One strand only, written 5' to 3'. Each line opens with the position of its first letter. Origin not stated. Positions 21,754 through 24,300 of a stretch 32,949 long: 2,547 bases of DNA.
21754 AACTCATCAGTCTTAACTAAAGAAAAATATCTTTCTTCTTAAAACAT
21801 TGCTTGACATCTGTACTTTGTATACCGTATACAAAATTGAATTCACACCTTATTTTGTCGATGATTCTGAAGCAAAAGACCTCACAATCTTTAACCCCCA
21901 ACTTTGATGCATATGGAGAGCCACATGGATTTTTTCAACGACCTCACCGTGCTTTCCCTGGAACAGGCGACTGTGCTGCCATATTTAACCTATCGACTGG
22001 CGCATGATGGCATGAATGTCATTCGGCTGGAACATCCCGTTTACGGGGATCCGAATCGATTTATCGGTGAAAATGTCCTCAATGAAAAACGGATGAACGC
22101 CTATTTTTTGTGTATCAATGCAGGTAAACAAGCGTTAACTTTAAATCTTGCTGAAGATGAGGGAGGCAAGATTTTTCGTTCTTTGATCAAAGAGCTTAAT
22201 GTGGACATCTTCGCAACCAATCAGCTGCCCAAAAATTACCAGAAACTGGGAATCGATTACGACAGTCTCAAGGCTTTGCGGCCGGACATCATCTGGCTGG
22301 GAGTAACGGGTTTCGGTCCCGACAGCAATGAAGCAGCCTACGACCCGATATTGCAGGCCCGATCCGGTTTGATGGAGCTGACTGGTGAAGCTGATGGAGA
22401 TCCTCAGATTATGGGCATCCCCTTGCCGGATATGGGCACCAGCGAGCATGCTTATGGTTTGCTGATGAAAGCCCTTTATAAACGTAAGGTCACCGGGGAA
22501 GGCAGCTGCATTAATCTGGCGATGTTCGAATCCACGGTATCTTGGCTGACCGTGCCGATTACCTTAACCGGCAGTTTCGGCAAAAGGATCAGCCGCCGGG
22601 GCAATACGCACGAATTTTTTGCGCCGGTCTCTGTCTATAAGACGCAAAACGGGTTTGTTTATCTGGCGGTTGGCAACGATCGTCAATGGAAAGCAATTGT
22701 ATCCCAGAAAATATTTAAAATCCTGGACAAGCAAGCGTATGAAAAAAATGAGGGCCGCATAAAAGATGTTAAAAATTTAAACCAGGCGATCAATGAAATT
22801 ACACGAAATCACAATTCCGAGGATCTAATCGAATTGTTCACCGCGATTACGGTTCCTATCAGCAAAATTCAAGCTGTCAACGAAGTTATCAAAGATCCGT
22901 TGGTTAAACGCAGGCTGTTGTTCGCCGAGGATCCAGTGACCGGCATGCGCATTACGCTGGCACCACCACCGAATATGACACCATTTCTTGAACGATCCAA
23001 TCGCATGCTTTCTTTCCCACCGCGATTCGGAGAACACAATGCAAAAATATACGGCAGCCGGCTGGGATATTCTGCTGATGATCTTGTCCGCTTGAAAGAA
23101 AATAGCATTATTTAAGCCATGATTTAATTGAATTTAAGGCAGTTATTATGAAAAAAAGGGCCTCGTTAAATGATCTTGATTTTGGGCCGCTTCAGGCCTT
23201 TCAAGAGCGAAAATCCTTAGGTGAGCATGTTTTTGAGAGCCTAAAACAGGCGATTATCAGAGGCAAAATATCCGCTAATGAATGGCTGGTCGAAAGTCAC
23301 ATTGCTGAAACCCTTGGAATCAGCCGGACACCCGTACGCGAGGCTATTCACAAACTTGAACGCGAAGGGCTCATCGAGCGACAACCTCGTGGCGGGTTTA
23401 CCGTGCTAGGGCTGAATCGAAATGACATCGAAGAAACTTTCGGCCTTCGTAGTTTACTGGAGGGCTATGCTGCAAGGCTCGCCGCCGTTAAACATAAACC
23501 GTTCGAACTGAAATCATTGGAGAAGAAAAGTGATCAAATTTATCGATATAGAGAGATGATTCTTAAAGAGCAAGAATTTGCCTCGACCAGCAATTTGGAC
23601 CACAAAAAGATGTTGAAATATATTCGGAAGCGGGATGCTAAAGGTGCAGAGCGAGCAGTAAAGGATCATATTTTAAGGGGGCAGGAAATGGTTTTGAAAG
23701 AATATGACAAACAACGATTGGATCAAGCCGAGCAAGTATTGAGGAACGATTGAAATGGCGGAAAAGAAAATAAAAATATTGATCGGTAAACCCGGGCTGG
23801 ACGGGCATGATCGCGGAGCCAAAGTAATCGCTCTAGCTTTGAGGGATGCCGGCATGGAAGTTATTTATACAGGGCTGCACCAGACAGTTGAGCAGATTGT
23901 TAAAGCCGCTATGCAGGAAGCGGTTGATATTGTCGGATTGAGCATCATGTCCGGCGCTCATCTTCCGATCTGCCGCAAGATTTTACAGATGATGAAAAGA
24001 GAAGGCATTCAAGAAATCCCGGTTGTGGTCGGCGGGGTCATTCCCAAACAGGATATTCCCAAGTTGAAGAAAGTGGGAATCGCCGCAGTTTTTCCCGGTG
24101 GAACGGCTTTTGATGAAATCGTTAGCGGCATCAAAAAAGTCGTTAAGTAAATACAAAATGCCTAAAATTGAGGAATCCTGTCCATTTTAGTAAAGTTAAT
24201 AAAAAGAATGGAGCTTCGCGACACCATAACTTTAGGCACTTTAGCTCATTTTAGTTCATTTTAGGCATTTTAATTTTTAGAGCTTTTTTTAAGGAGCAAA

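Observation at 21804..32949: Candidate undescribed catabolic pathway: family III CoA-transferase, divergent B12 mutase, ATP-dependent hydantoinase-type enzyme, PaaK-type ligase and thiolase in one operon, tied to carboxyltransferase/ACAD and HAD/ECH units by a shared operator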

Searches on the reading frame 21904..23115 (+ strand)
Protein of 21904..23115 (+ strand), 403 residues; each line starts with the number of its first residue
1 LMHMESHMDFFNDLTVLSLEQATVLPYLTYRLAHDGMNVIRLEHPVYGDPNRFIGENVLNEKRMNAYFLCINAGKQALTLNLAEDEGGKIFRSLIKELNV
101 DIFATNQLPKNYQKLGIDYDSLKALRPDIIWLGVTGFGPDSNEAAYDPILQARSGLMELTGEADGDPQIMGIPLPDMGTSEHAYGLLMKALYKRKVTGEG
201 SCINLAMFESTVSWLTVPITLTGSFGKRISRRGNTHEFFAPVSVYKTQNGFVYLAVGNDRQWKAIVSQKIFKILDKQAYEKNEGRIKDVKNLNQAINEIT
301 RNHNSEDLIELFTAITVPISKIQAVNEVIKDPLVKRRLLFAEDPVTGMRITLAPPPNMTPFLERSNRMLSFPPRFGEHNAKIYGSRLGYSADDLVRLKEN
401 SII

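Call 4: search_protein_families(library=pfam, proteins=[window:21904-23115:+])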
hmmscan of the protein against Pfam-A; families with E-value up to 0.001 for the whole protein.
window:21904-23115:+ (403 aa): 1 family
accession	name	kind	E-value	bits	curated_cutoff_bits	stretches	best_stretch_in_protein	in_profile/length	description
PF02515.22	CoA_transf_3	-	2.4e-74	251.1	23.3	1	12-379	2-366/366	CoA-transferase family III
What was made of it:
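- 21913..23115 (+): Family III CoA-transferase, IaaL-like (phenylsuccinyl-CoA transferase type). Possible starts at 21904, 21913 and 21925. Pfam CoA_transf_3, E = 2e-74 (call 4).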

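Call 39: search_solved_structures(query=window:21904-23115:+, max_evalue=1e-10)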
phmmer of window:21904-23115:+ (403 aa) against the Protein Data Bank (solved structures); distinct sequences matched with E-value up to 1e-10: 23.
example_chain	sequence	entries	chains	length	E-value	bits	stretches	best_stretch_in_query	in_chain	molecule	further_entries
10uh_A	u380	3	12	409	7.2e-48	166.7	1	11-397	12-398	Formyl-coenzyme a transferase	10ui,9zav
9br6_A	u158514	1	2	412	3e-44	154.7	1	14-389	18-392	Succinate--hydroxymethylglutarate CoA-transferase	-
9br7_A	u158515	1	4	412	1.1e-43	152.8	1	14-389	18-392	Succinate--hydroxymethylglutarate CoA-transferase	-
4ed9_A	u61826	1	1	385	3.3e-43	151.3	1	13-382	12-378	CAIB/BAIF family protein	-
4hl6_A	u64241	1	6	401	1.8e-41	145.6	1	11-342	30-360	Uncharacterized protein YfdE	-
1pqy_A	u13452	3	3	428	4.6e-26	94.9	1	24-402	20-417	Hypothetical protein yfdW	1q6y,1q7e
1pt5_A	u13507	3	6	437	5e-26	94.7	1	24-402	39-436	Hypothetical protein yfdW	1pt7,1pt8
9fn0_B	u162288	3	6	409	3.4e-20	75.6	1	26-400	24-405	Subunit of Benzylsuccinate CoA-transferase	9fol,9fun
2vjp_A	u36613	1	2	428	8e-18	67.7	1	14-217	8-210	FORMYL-COENZYME A TRANSFERASE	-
1p5h_A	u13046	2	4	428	1.1e-17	67.3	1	14-217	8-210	Formyl-coenzyme A transferase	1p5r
2vjq_A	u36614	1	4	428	1.5e-17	66.8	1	14-217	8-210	FORMYL-COENZYME A TRANSFERASE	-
2vjo_A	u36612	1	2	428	1.6e-17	66.7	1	14-217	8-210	FORMYL-COENZYME A TRANSFERASE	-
2vjk_A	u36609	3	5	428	2e-17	66.4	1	14-217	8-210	FORMYL-COENZYME A TRANSFERASE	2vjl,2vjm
2vjn_A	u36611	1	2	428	2.1e-17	66.4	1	14-217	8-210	FORMYL-COENZYME A TRANSFERASE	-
1t4c_A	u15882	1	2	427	2.1e-17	66.4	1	14-217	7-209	Formyl-CoA:oxalate CoA-transferase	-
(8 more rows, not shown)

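Call 41: search_protein_families(library=ncbifam, proteins=[window:21904-23115:+], max_evalue=1e-10)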
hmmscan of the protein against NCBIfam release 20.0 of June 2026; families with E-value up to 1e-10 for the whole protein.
window:21904-23115:+ (403 aa): 6 families
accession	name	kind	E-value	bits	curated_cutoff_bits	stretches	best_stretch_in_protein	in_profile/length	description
NF052585.1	SucGlutTfsCaiB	equivalog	6.3e-50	169.9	750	1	15-382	12-384/394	succinate--glutarate CoA-transferase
NF008511.0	PRK11430.1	equivalog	7.6e-46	156.9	522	1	10-340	9-338/381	CoA:oxalate CoA-transferase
NF041294.1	Scnl_mescCoAtase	equivalog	1e-45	156.5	700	1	8-356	1-355/381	succinyl-CoA:mesaconate CoA-transferase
NF003809.0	PRK05398.1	subfamily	4.6e-44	150.6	442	1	16-403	10-416/416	formyl-CoA transferase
TIGR03253.1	oxalate_frc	equivalog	2.1e-40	138.7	504.2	2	15-212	8-204/416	formyl-CoA transferase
NF002914.1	PRK03525.1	equivalog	3e-23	82.4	413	1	32-402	31-396/400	L-carnitine CoA-transferase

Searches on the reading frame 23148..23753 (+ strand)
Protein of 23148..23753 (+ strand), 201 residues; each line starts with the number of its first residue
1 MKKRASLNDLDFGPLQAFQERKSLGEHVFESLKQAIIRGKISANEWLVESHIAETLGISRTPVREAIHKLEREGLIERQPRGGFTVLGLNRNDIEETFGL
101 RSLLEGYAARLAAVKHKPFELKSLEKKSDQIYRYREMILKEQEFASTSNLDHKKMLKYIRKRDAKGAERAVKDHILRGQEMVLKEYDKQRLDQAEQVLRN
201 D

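Call 4: search_protein_families(library=pfam, proteins=[window:23148-23753:+])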
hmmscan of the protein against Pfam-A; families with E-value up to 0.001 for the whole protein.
window:23148-23753:+ (201 aa): 8 families
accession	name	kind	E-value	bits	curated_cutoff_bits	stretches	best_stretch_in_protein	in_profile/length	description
PF00392.27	GntR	-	1.3e-18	66.8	27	1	25-86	2-64/64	Bacterial regulatory proteins, gntR family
PF07729.17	FCD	-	1e-08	36.1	24.3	1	125-175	73-123/125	FCD domain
PF13412.12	HTH_24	-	5.2e-05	23.2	21.9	1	52-77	23-48/48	Winged helix-turn-helix DNA-binding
PF13545.12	HTH_Crp_2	-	6.9e-05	23.2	27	1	51-87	27-62/70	Crp-like helix-turn-helix domain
PF01325.25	Fe_dep_repress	-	0.00021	21.8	26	1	50-83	26-59/60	Iron dependent repressor, N-terminal DNA binding domain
PF01978.25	TrmB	-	0.00021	21.5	25.6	1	50-81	26-57/68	Sugar-specific transcriptional regulator TrmB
PF01047.28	MarR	-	0.00033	20.9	24.6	1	50-80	21-51/59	MarR family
PF12802.13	MarR_2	-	0.00057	20.4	27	0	51-81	25-55/61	MarR family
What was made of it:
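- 23148..23753 (+): GntR/FCD regulator, the probable binder of the palindrome. The window copy lacks 43 aa of the FCD domain. Pfam (call 4).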

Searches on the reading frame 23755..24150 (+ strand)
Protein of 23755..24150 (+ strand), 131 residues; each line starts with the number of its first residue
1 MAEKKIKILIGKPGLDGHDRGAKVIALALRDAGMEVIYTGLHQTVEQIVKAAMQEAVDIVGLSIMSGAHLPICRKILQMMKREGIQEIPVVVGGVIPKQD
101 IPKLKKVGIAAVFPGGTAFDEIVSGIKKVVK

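Call 4: search_protein_families(library=pfam, proteins=[window:23755-24150:+])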
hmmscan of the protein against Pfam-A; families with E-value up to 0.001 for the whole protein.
window:23755-24150:+ (131 aa): 1 family
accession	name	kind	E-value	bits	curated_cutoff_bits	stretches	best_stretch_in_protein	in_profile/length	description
PF02310.24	B12-binding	-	4e-26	91.7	32.1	1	7-122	2-120/121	B12 binding domain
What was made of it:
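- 23755..24150 (+): B12-binding small subunit of the mutase (IaaH-like). Pfam B12-binding (call 4).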

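Call 41: search_protein_families(library=ncbifam, proteins=[window:23755-24150:+], max_evalue=1e-10)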
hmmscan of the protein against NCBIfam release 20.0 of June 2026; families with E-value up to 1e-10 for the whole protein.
window:23755-24150:+ (131 aa): 5 families
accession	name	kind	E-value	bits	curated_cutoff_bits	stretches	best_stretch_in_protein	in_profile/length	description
TIGR00640.1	acid_CoA_mut_C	subfamily_domain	1.3e-43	148.1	57.45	1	4-130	1-127/132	methylmalonyl-CoA mutase C-terminal domain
NF006944.0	PRK09426.1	equivalog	1.3e-32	112.6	876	1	4-127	588-711/721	methylmalonyl-CoA mutase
NF045497.1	IsobCoAmut_IcmF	equivalog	2.4e-15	55.4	1500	1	6-114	3-113/1076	fused isobutyryl-CoA mutase/GTPase IcmF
NF002612.0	PRK02261.1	equivalog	1.2e-13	50.9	110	1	4-128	2-132/148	methylaspartate mutase subunit S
TIGR01501.1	MthylAspMutase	equivalog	7.6e-12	45.1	135.8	1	7-128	3-130/134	methylaspartate mutase subunit S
